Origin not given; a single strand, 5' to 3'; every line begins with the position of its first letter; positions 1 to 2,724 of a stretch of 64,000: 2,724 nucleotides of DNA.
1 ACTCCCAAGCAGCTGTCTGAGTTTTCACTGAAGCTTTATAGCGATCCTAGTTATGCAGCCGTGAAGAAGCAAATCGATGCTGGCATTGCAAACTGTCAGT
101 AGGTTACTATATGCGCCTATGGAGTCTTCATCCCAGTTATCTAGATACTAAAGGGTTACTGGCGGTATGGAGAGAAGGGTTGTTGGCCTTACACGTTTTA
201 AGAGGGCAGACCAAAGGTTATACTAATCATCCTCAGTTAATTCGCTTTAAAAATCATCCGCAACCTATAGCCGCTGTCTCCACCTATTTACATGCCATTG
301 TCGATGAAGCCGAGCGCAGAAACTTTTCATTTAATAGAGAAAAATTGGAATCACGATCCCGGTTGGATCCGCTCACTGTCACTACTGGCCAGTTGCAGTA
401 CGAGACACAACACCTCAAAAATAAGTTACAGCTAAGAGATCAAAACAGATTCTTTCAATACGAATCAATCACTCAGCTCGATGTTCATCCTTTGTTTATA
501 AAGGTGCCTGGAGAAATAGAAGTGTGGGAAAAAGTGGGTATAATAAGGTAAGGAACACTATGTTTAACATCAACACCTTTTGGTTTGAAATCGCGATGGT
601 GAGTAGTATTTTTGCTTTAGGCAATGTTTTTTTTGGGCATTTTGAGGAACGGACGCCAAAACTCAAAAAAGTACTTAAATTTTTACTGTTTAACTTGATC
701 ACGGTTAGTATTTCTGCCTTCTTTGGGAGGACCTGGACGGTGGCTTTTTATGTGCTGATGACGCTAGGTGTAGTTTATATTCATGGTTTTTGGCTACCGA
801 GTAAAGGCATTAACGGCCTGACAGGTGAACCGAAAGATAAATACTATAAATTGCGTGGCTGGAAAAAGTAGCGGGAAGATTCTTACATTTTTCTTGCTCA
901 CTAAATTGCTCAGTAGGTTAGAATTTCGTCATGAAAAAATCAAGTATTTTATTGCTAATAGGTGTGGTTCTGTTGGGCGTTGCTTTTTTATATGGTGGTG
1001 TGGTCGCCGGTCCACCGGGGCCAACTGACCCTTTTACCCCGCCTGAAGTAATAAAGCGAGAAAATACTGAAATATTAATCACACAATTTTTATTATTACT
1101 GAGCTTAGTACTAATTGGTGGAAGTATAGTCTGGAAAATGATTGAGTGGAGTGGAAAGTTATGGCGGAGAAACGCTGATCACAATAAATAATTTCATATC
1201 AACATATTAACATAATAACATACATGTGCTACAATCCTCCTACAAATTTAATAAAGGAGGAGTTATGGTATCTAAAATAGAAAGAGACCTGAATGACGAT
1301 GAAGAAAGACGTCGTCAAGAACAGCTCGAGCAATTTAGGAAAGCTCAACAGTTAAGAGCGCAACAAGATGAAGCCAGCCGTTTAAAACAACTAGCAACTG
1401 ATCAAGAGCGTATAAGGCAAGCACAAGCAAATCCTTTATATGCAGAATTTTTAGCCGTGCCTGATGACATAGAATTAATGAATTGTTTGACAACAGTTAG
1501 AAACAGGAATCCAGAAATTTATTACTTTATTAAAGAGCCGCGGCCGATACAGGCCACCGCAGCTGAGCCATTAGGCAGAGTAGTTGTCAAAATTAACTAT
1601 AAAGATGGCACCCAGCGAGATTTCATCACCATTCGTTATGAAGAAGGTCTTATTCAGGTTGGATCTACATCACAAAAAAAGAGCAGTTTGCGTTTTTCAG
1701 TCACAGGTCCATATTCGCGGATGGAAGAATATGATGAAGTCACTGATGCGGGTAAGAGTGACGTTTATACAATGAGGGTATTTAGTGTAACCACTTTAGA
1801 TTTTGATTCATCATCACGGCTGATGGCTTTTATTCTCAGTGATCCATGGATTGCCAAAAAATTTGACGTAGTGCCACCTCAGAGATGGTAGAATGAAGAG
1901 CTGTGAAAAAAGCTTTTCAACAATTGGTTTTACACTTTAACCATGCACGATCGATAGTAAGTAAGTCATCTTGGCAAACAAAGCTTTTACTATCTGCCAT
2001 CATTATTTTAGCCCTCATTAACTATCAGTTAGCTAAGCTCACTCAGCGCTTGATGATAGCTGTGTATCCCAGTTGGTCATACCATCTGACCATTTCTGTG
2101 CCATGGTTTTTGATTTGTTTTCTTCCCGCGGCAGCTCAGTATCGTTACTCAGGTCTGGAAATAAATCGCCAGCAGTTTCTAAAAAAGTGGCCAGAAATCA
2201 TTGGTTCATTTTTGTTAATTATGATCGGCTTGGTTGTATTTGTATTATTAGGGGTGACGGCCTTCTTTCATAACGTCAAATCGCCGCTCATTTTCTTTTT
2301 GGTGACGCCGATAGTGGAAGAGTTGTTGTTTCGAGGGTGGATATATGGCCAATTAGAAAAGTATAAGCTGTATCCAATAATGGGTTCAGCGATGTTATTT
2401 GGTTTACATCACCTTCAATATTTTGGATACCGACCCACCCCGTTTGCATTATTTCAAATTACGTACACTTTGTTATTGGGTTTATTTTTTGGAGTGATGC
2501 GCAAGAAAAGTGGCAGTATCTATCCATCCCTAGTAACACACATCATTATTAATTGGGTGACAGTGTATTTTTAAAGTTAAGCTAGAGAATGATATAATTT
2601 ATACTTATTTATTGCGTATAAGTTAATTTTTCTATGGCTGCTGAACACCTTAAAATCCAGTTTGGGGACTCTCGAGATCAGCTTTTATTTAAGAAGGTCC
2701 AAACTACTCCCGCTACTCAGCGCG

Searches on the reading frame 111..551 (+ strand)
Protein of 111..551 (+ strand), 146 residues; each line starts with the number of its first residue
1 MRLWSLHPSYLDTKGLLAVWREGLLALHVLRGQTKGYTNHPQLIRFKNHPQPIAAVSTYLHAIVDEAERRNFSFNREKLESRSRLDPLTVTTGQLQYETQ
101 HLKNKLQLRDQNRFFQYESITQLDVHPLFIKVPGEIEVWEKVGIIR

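Call 34: find_encoding_contigs(protein=window:111-551:+, flank=10000, max_places=10)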
Protein window:111-551:+ (146 aa): no gene with exactly this product is on record in the collection.

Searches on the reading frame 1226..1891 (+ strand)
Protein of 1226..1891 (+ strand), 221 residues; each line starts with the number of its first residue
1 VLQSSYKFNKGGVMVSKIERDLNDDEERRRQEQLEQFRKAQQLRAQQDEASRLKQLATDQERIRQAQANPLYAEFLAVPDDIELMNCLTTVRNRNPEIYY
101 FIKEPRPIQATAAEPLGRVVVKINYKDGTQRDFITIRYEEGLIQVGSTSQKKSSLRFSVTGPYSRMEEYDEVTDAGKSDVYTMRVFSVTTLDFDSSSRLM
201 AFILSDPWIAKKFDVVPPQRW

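Call 36: find_encoding_contigs(protein=window:1226-1891:+, flank=10000, max_places=10)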
Protein window:1226-1891:+ (221 aa): no gene with exactly this product is on record in the collection.

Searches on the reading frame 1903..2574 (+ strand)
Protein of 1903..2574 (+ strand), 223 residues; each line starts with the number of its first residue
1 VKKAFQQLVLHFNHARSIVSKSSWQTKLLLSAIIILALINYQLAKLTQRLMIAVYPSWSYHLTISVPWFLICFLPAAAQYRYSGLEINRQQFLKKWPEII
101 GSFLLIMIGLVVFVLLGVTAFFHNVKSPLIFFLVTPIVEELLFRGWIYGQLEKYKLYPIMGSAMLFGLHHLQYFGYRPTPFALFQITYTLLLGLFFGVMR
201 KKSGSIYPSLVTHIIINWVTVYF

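Call 38: find_encoding_contigs(protein=window:1903-2574:+, flank=10000, max_places=10)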
Protein window:1903-2574:+ (223 aa): 3 contigs read that carry it; 1 place shown.
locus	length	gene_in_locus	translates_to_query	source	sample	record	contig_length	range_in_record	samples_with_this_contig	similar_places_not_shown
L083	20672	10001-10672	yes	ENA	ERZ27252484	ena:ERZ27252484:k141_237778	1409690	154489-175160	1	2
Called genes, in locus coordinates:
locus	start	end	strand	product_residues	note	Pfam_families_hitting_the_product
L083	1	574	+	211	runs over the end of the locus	PF06941:NT5C (weak)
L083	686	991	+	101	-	PF00166:Cpn10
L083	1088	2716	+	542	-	PF00118:Cpn60_TCP1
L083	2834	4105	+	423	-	PF07690:MFS_1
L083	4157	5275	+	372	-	PF00155:Aminotran_1_2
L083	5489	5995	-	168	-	-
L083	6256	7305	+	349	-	-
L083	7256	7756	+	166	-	-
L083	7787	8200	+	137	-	-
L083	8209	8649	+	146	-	PF03013:Pyr_excise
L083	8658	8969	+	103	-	-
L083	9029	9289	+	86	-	-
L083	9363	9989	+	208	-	-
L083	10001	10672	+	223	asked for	PF02517:Rce1-like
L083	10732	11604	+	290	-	-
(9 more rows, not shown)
